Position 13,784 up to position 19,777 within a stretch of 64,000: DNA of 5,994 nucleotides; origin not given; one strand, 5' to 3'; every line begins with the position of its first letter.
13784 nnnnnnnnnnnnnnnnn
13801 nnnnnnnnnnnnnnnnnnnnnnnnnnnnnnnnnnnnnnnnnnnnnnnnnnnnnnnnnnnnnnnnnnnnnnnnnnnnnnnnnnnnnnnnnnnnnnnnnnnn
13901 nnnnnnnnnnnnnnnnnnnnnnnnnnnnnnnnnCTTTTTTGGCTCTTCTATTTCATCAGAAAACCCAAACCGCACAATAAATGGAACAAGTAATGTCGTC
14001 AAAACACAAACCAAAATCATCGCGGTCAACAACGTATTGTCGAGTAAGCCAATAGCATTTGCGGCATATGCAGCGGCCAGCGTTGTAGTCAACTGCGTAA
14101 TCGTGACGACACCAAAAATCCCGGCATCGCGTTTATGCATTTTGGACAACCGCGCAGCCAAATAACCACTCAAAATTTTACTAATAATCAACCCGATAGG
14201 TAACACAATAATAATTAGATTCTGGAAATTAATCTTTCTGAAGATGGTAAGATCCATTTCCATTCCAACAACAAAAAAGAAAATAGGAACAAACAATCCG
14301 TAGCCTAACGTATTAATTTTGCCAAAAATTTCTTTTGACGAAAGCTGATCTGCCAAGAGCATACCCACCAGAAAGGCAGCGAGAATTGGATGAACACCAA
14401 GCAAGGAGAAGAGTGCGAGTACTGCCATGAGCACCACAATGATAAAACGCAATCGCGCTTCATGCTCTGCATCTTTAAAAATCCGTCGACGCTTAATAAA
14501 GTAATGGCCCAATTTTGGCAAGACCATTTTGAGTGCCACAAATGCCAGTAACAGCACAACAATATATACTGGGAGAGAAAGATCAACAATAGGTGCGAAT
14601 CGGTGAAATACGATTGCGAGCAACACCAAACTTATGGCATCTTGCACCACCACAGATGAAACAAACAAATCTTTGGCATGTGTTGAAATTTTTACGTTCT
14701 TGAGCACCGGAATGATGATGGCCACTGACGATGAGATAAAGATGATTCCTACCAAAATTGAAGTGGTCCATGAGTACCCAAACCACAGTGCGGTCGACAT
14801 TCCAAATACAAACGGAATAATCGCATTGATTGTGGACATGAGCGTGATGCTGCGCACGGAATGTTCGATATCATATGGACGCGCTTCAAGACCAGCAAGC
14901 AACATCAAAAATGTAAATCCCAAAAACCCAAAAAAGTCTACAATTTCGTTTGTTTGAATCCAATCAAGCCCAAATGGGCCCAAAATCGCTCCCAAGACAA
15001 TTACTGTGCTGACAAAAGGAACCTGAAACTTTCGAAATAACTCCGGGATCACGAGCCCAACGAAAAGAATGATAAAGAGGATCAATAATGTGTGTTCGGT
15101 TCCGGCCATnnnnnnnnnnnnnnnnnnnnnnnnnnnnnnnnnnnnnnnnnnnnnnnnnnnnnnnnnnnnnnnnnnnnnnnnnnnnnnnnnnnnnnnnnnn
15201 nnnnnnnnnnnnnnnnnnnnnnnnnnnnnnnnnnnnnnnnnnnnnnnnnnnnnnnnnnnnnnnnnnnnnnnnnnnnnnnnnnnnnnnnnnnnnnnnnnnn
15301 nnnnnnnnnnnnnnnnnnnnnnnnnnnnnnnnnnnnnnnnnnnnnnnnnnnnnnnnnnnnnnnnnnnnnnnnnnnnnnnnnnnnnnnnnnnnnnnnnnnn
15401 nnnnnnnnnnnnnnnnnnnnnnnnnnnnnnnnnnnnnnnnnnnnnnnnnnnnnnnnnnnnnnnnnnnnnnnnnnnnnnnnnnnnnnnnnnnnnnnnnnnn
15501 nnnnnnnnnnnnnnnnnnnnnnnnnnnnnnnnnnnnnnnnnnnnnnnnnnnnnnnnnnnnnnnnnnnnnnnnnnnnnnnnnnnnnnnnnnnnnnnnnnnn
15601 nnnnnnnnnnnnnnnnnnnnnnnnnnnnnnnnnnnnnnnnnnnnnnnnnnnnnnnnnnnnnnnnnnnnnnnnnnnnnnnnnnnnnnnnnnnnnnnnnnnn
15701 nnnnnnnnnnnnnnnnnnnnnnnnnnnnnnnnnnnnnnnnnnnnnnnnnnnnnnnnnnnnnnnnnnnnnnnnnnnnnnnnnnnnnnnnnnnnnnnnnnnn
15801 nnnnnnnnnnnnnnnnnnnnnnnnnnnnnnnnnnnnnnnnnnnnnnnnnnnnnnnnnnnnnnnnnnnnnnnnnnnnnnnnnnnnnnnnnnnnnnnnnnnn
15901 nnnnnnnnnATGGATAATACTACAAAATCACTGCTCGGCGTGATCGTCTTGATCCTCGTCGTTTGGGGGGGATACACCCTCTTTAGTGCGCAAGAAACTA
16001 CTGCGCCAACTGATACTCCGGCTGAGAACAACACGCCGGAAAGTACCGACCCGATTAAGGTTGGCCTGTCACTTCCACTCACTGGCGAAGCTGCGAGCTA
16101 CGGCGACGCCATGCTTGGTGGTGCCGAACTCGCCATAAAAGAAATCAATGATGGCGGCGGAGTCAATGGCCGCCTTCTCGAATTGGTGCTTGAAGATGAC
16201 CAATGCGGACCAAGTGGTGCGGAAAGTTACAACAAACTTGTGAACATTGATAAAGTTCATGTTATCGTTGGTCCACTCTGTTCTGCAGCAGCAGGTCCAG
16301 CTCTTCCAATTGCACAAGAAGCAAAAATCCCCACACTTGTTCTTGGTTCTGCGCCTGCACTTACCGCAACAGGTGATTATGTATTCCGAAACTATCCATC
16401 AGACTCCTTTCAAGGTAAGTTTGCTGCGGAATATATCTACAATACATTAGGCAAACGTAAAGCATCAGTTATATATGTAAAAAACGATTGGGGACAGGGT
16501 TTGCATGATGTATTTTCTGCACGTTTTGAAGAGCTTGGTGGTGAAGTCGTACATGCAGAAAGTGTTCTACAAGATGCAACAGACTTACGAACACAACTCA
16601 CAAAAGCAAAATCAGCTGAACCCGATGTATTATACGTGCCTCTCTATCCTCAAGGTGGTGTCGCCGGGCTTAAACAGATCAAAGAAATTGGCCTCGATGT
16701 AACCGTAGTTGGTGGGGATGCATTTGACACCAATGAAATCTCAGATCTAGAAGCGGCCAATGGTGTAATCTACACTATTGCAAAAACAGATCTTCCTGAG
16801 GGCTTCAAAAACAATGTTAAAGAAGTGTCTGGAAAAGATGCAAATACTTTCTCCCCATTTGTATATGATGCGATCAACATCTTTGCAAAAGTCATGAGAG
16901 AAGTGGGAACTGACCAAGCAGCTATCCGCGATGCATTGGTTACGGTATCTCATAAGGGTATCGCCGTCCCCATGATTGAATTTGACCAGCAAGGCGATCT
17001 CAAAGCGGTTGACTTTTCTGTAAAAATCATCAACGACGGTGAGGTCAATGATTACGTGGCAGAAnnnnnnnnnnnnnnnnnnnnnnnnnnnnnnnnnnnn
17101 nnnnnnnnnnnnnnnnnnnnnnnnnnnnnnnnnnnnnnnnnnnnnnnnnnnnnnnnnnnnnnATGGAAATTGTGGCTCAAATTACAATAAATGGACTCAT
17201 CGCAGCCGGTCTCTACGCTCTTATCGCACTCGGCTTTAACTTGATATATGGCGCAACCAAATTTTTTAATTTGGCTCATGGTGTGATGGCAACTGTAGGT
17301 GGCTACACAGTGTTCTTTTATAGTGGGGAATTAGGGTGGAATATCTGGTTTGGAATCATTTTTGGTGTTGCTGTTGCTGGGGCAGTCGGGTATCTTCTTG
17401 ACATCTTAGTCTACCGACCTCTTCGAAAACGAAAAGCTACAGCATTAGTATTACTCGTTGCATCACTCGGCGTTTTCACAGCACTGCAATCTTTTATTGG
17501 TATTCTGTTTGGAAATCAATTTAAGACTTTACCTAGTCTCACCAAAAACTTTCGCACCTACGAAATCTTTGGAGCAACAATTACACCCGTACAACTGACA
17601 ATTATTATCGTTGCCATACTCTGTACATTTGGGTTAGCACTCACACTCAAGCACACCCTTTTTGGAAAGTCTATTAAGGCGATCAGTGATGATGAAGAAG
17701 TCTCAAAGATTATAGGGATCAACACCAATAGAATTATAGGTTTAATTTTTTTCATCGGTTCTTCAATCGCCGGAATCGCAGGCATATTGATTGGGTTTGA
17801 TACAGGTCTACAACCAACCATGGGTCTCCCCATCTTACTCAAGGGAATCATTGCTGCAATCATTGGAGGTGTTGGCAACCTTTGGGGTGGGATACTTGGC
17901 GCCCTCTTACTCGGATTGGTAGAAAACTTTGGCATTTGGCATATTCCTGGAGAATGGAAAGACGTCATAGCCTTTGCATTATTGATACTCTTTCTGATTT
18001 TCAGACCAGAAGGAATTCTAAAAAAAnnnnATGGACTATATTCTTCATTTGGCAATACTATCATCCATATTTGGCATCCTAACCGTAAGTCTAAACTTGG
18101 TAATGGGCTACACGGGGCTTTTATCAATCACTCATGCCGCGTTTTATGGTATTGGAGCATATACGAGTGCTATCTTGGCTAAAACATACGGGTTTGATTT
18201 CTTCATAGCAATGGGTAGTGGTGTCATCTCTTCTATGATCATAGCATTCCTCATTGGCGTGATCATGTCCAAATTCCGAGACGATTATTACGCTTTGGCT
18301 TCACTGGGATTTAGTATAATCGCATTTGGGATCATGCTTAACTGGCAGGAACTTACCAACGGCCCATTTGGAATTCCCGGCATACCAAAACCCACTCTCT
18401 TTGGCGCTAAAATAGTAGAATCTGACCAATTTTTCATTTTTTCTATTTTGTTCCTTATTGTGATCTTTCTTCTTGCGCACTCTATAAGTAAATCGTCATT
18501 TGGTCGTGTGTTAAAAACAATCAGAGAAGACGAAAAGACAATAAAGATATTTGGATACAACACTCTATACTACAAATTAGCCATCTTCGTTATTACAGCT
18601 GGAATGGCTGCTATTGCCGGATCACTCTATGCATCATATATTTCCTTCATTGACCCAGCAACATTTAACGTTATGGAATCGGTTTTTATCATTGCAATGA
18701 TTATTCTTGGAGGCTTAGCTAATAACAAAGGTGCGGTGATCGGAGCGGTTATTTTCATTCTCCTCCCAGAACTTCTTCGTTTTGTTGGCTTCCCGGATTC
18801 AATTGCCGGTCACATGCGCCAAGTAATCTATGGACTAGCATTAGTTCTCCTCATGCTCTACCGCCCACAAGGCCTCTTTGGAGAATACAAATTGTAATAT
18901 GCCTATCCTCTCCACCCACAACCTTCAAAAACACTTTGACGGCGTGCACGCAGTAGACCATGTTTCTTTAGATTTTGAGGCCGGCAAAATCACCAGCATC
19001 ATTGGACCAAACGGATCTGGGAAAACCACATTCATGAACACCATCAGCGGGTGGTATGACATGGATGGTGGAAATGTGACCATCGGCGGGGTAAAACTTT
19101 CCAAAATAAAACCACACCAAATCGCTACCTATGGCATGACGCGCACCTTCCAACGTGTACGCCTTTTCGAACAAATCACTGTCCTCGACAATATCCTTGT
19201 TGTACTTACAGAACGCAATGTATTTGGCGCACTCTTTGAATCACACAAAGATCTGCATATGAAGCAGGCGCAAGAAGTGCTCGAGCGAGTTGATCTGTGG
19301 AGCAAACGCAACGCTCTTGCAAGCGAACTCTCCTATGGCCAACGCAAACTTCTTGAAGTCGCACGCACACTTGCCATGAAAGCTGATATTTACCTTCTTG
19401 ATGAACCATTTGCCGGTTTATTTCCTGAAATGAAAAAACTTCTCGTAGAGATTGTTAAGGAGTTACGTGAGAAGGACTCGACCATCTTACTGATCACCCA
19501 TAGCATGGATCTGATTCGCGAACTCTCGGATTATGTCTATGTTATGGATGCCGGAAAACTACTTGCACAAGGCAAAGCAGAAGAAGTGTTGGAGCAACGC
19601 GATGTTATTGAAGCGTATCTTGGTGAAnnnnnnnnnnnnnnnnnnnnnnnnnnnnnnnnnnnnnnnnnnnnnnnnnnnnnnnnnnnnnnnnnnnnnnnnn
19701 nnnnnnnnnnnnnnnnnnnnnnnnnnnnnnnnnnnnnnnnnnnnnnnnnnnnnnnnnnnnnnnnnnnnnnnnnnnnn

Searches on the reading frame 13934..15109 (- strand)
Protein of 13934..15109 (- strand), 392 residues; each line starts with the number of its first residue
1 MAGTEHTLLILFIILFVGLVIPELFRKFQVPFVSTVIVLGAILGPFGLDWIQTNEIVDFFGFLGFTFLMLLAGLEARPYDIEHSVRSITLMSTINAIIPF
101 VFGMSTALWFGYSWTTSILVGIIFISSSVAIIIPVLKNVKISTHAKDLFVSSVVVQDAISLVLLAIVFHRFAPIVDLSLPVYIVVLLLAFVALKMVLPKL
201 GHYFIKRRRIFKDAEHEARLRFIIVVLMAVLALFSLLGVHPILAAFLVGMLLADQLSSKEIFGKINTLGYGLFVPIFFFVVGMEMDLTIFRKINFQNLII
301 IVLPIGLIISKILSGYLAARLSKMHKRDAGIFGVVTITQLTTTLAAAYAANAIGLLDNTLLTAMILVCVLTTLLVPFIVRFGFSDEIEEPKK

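Call 8: search_protein_families(library=pfam, proteins=[window:13934-15109:-], max_evalue=0.001)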
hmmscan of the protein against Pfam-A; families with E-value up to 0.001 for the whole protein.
window:13934-15109:- (392 aa): 1 family
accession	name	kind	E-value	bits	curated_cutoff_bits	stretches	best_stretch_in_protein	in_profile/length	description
PF00999.27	Na_H_Exchanger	-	3.1e-56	191.3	26.2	1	13-379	3-369/375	Sodium/hydrogen exchanger, transmembrane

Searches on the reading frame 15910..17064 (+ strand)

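Call 8: search_protein_families(library=pfam, proteins=[window:15910-17064:+], max_evalue=0.001)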
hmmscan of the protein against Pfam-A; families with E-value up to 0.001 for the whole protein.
window:15910-17064:+ (385 aa): 4 families
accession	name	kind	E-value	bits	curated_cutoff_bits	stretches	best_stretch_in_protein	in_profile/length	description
PF13458.12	Peripla_BP_6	-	6.9e-56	190.8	31.7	1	48-354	1-319/343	Periplasmic binding protein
PF01094.35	ANF_receptor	-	1.8e-26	93.5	25.4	1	71-371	5-347/353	Receptor family ligand binding region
PF13433.12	Peripla_BP_5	-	5.5e-15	55.8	27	1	49-135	1-88/363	Periplasmic binding protein domain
PF04348.19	LppC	-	1.7e-08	34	28.8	1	45-230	215-393/563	LppC putative lipoprotein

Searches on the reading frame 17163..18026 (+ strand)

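Call 9: search_protein_families(library=pfam, proteins=[window:17163-18026:+], max_evalue=0.001)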
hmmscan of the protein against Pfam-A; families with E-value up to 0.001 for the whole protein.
window:17163-18026:+ (288 aa): 1 family
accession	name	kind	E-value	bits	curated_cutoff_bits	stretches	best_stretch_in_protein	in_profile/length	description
PF02653.21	BPD_transp_2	-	7.9e-48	163.3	26.8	1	8-278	2-269/269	Branched-chain amino acid transport system / permease component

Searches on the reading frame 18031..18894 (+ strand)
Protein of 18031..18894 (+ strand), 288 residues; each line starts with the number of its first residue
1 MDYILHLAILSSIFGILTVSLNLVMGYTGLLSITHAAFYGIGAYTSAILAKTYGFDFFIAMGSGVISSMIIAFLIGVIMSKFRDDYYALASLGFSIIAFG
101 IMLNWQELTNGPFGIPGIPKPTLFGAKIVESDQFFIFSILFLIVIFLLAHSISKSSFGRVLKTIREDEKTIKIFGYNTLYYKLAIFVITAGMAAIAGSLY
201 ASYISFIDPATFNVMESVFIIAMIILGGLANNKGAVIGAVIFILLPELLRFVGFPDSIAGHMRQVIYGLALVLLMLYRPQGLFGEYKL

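Call 9: search_protein_families(library=pfam, proteins=[window:18031-18894:+], max_evalue=0.001)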
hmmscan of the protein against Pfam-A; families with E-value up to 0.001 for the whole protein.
window:18031-18894:+ (288 aa): 1 family
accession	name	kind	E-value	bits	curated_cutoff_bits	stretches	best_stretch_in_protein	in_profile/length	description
PF02653.21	BPD_transp_2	-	1e-46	159.7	26.8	1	4-274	2-268/269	Branched-chain amino acid transport system / permease component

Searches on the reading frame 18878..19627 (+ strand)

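Call 9: search_protein_families(library=pfam, proteins=[window:18878-19627:+], max_evalue=0.001)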
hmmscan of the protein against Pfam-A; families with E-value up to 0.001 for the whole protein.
window:18878-19627:+ (250 aa): 7 families
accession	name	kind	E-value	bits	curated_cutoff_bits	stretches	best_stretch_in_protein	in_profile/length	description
PF00005.33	ABC_tran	-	3.9e-29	102.4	25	1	27-179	2-137/137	ABC transporter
PF13304.12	AAA_21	-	6.5e-16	59.7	27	2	144-212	231-302/304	AAA domain, putative AbiEii toxin, Type IV TA system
PF13175.12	AAA_15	-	1.1e-09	38.9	32.1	1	125-213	277-374/374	AAA ATPase domain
PF02463.25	SMC_N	-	1.3e-09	38.3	40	1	28-56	17-44/220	RecF/RecN/SMC N terminal domain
PF13476.12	AAA_23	-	1.7e-06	29.3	27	1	22-56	6-39/201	AAA domain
PF12399.14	BCA_ABC_TP_C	-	3.4e-06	27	25.5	1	227-250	1-24/27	Branched-chain amino acid ATP-binding cassette transporter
PF13555.12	AAA_29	-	0.00054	20.1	27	0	27-55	13-41/61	P-loop containing region of AAA domain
